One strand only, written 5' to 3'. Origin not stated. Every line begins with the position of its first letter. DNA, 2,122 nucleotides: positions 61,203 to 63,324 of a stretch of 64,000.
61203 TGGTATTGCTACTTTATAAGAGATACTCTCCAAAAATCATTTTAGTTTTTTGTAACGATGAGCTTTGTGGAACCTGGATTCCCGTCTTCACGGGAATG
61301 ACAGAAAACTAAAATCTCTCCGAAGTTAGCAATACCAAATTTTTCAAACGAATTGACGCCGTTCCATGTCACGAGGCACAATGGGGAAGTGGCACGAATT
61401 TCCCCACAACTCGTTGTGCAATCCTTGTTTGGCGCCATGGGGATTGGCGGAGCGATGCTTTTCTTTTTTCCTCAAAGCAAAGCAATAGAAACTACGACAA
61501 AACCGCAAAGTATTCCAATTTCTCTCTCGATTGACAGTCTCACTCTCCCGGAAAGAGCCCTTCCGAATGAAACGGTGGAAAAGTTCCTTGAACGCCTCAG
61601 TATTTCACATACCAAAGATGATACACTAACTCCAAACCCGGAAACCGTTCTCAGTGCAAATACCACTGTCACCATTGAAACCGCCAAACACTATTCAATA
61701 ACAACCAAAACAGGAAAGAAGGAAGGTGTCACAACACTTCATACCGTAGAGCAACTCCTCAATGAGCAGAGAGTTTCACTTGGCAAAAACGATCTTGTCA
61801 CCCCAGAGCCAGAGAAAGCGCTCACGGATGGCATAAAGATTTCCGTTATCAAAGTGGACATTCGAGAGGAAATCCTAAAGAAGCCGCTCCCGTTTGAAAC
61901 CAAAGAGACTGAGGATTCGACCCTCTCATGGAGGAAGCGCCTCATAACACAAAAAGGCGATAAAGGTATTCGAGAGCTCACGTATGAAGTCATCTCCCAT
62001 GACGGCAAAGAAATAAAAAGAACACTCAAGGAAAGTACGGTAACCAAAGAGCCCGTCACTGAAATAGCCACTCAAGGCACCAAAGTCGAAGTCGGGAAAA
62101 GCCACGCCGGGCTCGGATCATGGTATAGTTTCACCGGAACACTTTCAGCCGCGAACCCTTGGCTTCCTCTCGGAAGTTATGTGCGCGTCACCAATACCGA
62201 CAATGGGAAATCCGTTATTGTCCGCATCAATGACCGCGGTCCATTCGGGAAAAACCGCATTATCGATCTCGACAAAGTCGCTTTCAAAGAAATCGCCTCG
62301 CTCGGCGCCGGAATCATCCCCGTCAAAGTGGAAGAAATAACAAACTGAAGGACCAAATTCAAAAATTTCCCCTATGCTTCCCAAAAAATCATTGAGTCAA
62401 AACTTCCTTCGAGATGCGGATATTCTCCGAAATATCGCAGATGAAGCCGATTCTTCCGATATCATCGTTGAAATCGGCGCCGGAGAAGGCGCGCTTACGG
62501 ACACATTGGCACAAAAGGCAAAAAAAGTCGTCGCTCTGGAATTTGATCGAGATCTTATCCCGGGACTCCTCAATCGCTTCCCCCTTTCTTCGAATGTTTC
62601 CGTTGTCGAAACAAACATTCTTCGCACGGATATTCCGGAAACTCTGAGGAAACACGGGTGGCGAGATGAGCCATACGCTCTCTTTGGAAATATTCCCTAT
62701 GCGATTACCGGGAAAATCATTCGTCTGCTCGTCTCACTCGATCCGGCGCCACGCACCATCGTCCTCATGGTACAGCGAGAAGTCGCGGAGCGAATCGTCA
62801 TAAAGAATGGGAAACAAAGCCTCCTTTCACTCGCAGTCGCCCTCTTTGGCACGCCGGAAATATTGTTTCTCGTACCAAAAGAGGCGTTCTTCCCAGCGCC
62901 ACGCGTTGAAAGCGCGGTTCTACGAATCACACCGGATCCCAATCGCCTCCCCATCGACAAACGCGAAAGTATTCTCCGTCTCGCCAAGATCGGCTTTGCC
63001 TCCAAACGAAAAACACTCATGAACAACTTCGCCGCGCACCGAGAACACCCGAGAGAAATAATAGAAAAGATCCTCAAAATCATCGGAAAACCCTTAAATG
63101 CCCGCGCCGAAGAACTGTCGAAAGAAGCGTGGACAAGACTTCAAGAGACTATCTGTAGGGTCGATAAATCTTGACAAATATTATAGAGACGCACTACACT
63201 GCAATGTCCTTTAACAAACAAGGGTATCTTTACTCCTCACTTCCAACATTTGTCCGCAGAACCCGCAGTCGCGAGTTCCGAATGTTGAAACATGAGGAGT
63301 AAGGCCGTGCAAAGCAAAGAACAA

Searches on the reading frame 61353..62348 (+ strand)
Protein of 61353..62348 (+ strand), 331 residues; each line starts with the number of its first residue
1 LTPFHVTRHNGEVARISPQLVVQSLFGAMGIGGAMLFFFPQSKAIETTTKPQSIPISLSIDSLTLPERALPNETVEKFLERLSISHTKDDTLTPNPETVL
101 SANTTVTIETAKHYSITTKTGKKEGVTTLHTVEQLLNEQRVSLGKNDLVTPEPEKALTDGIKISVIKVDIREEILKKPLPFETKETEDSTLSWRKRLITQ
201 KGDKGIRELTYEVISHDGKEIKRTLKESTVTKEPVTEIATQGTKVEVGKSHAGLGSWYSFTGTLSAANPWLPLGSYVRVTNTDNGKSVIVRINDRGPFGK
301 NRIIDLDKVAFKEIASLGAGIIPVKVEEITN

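Call 15: search_protein_families(library=pfam, proteins=[window:61353-62348:+], max_evalue=0.00001)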
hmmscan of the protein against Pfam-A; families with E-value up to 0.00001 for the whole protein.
window:61353-62348:+ (331 aa): 3 families
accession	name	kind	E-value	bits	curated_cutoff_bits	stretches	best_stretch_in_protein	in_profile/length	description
PF07501.17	G5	-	5.6e-18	65.4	23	1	173-244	4-75/75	G5 domain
PF03330.24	DPBB_1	-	1.7e-17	63.9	28.8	1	263-326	23-83/83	Lytic transglycolase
PF03990.20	DUF348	-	1.5e-07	31.5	24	0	127-153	14-40/41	G5-linked-Ubiquitin-like domain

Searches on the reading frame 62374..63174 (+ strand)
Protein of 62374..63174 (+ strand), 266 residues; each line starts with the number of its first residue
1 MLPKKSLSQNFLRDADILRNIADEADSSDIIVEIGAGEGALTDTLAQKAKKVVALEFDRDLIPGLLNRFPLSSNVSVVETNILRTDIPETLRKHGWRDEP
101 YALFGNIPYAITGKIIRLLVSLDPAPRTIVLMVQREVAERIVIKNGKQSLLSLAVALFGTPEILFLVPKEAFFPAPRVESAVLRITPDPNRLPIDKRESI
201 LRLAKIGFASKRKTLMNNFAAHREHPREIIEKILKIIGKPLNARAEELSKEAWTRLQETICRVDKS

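Call 15: search_protein_families(library=pfam, proteins=[window:62374-63174:+], max_evalue=0.00001)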
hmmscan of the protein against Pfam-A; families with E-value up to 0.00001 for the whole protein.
window:62374-63174:+ (266 aa): 1 family
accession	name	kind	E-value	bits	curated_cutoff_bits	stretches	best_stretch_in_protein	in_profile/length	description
PF00398.26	RrnaAD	-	2.6e-43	148.5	24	1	4-258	5-259/263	Ribosomal RNA adenine dimethylase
